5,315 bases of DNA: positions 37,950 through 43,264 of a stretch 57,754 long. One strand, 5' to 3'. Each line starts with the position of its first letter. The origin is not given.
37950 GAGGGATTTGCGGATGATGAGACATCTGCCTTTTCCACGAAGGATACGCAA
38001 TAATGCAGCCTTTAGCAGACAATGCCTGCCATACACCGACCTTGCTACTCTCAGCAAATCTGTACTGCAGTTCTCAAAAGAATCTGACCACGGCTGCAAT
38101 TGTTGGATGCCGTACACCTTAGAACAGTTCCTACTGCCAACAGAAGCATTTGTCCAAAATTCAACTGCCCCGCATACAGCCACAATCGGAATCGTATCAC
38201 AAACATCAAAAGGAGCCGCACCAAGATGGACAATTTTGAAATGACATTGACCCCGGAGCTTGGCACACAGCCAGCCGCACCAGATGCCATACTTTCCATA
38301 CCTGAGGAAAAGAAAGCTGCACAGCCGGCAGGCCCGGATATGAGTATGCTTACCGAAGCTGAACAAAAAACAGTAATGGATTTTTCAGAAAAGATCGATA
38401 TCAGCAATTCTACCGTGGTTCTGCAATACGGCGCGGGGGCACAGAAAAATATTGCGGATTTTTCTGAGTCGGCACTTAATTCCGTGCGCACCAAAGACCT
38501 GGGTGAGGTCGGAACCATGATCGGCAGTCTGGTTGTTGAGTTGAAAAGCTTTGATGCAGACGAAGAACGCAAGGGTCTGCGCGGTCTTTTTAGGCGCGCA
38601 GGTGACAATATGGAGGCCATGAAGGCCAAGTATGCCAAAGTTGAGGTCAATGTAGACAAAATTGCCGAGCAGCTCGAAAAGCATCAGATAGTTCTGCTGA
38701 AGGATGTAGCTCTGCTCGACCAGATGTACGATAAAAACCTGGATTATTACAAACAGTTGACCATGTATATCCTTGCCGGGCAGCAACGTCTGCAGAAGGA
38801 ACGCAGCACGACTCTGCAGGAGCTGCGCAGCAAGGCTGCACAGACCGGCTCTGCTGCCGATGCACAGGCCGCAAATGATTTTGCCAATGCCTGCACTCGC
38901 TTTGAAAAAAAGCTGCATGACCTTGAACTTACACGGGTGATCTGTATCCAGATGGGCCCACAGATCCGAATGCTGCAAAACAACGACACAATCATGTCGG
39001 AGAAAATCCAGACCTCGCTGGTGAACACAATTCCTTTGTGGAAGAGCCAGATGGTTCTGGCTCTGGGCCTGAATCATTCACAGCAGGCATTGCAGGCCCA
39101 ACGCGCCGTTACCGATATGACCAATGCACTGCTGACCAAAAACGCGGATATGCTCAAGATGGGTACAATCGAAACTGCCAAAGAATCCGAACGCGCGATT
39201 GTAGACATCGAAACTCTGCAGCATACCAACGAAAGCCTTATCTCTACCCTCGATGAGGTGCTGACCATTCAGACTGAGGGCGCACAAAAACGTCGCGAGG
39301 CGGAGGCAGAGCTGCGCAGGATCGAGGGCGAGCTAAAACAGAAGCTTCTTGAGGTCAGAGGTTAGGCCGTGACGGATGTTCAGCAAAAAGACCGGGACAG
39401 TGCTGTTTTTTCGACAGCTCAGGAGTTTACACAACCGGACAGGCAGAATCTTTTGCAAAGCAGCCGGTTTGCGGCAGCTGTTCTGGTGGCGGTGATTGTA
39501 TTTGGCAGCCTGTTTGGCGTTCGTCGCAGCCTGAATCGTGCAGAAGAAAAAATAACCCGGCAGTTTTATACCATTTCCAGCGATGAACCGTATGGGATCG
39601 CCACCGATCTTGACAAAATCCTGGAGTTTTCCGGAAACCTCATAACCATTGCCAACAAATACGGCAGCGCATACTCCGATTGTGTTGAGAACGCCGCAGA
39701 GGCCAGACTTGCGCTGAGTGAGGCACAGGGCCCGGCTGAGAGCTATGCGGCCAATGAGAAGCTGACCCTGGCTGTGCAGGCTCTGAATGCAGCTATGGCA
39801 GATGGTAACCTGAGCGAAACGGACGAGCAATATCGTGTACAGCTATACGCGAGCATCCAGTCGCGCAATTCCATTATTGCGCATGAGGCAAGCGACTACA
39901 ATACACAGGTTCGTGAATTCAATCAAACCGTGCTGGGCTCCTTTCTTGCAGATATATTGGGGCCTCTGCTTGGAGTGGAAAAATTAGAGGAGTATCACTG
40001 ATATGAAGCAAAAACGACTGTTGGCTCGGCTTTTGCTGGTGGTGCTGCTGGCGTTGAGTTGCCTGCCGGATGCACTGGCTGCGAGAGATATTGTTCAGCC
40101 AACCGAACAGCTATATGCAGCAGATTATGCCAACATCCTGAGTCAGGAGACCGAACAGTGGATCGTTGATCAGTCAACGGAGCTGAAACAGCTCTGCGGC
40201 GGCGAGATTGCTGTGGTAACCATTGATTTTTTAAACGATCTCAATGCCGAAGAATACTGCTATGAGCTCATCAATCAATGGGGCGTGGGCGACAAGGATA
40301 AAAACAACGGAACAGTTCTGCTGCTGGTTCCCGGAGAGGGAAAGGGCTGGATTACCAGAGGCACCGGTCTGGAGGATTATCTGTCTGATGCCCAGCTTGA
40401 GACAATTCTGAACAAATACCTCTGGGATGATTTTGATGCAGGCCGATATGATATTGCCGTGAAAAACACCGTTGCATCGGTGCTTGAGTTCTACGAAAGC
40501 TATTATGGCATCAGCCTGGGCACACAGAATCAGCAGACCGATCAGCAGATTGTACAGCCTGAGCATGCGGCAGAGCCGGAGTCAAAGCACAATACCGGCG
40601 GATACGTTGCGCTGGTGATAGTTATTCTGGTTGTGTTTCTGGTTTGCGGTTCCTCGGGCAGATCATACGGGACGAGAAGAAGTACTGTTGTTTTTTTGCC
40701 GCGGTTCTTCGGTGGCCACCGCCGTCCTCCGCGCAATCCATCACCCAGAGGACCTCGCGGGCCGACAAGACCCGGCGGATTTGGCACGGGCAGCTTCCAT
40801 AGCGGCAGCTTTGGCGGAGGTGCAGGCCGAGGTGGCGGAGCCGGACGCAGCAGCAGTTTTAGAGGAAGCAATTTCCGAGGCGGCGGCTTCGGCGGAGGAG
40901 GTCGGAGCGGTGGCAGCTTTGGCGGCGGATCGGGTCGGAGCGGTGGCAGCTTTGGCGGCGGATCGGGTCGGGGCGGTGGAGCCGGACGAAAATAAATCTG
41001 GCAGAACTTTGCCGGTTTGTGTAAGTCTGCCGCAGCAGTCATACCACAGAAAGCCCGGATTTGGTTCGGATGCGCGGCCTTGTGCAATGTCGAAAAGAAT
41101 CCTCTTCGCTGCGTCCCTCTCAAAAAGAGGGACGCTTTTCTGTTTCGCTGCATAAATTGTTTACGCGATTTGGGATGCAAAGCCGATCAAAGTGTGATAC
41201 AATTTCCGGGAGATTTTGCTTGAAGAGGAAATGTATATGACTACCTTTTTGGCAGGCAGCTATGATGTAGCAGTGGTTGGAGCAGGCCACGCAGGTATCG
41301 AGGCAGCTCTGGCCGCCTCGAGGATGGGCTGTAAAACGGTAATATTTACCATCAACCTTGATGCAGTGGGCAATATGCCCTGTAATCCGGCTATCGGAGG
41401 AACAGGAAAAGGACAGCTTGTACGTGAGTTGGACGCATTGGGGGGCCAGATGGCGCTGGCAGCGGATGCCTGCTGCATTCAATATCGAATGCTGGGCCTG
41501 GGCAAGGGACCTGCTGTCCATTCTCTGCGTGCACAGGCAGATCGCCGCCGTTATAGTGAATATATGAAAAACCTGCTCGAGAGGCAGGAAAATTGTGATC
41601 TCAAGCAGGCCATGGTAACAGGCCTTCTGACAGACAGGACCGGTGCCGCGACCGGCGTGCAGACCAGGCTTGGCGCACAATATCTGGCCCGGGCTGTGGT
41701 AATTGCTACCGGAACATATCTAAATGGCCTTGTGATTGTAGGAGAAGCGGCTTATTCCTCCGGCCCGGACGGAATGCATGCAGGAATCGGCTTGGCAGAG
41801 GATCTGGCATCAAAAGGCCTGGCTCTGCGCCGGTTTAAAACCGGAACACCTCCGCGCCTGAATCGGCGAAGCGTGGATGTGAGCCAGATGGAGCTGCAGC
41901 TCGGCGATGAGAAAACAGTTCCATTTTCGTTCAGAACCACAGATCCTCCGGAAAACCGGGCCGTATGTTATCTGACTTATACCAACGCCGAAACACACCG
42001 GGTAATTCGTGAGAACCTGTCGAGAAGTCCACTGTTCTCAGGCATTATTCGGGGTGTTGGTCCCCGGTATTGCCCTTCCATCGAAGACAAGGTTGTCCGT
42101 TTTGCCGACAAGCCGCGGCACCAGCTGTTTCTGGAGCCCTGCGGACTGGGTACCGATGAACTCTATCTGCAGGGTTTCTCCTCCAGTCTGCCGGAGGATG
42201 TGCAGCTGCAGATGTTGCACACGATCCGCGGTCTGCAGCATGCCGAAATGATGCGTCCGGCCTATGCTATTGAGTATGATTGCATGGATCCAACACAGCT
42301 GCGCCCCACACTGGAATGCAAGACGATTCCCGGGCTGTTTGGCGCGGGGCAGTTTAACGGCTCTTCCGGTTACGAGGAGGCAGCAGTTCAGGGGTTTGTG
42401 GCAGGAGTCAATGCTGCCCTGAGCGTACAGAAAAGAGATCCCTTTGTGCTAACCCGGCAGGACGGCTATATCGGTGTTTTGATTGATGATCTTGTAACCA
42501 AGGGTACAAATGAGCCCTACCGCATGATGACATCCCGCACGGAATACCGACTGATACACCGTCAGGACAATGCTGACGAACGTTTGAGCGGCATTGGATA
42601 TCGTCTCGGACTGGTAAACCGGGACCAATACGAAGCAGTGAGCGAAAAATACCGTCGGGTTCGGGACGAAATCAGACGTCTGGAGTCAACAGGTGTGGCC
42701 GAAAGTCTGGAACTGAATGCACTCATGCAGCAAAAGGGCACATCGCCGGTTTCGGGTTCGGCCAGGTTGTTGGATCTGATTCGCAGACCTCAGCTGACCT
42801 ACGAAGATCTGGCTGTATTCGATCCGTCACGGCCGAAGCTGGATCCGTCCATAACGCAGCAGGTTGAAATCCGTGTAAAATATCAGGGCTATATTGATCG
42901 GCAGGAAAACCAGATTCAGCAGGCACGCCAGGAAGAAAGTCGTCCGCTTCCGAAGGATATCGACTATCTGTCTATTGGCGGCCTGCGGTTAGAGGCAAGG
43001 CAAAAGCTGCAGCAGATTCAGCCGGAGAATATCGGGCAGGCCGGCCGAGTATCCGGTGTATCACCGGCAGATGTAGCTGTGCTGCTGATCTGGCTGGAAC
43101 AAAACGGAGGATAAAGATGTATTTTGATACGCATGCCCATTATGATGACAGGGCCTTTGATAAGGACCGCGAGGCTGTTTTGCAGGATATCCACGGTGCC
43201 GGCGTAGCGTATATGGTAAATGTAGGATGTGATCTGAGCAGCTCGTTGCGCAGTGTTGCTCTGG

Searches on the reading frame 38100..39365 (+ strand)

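Call 38: search_protein_families(library=pfam, proteins=[window:38100-39365:+], max_evalue=0.0001)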
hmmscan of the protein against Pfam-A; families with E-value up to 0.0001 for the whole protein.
window:38100-39365:+ (421 aa): 1 family
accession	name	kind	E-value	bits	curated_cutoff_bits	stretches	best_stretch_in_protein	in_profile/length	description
PF05816.16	TelA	-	2.2e-124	415.3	30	1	93-417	2-331/332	Toxic anion resistance protein (TelA)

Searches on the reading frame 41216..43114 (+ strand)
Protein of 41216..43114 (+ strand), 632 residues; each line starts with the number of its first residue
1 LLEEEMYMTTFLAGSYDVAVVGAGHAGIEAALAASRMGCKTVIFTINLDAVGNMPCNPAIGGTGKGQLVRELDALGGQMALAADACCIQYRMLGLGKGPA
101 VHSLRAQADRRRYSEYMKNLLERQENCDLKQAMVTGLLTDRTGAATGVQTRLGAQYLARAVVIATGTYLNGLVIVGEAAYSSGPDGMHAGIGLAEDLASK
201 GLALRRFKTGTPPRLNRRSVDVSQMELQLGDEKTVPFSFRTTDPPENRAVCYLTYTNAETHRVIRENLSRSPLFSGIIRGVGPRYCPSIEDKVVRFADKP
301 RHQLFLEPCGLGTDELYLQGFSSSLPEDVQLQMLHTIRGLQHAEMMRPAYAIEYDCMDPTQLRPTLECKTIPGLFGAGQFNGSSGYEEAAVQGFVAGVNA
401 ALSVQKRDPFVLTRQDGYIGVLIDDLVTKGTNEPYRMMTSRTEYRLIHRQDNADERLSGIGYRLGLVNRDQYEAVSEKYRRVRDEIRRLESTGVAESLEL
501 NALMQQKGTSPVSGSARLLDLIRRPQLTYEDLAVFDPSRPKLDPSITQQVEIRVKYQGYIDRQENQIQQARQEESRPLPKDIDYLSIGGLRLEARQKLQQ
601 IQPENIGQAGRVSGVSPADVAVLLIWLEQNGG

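Call 38: search_protein_families(library=pfam, proteins=[window:41216-43114:+], max_evalue=0.0001)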
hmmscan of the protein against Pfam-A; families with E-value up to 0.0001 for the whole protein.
window:41216-43114:+ (632 aa): 7 families
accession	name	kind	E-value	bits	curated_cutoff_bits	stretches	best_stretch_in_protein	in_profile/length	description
PF01134.28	GIDA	-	1.1e-152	509.1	22.1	1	17-407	1-390/391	Glucose inhibited division protein A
PF21680.2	GIDA_C_1st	-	1.9e-24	86.6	24.7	1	470-564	2-96/96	tRNA modifying enzyme MnmG/GidA C-terminal helical domain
PF13932.14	SAM_GIDA_C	-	6.9e-23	80.7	27.1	1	569-624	2-57/57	tRNA modifying enzyme MnmG/GidA C-terminal helical bundle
PF07992.20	Pyr_redox_2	-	2.5e-06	27.6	26.1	1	16-177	1-119/291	Pyridine nucleotide-disulphide oxidoreductase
PF01262.27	AlaDh_PNT_C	-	1.8e-05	24.7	23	0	10-50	17-63/214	Alanine dehydrogenase/PNT, C-terminal domain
PF12831.13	FAD_oxidored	-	6.7e-05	22.8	27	0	17-186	1-163/416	FAD dependent oxidoreductase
PF13738.12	Pyr_redox_3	-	7.9e-05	22.5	30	0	99-169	69-136/305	Pyridine nucleotide-disulphide oxidoreductase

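Call 74: list_cluster_members(proteins=[window:41216-43114:+, window:38100-39365:+, window:36473-37126:-, window:31134-31991:+, window:31994-32719:+, window:32716-33462:+, window:33476-34414:+, window:34635-36383:+, window:29713-30999:-])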
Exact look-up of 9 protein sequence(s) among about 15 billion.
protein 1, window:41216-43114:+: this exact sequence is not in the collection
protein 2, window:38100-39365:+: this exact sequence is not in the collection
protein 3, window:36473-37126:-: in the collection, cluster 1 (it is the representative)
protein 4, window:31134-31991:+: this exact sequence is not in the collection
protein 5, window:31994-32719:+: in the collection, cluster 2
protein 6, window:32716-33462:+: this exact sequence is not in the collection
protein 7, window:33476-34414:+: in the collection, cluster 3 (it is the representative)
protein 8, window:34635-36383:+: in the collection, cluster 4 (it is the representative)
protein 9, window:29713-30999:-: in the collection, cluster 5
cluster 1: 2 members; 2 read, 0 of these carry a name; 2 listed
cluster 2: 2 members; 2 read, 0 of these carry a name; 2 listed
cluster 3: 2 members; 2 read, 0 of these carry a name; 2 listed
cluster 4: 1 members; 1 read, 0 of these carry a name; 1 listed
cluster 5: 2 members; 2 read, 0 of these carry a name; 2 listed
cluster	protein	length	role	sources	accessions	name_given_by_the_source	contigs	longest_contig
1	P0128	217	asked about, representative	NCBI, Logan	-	-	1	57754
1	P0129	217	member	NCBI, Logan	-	-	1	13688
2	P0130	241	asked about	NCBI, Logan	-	-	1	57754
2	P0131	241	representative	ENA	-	-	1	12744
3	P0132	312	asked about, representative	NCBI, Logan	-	-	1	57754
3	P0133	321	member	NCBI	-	-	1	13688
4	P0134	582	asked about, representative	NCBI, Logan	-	-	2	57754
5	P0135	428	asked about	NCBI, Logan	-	-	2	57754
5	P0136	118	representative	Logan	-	-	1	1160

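Call 102: find_encoding_contigs(protein=P0132, flank=3000, max_places=3)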
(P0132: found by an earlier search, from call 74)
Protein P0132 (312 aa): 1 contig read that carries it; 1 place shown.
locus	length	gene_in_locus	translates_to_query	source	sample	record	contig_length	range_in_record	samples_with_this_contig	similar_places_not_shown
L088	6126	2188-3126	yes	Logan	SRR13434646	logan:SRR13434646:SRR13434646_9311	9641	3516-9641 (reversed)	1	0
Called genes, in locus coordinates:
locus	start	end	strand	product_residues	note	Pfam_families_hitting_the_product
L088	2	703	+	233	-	?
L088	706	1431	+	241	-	-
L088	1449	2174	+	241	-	PF13577:SnoaL_4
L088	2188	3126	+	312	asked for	PF13577:SnoaL_4 (weak)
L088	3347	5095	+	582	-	-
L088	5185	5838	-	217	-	PF00834:Ribul_P_3_epim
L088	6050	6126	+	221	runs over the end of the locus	PF10112:Halogen_Hydrol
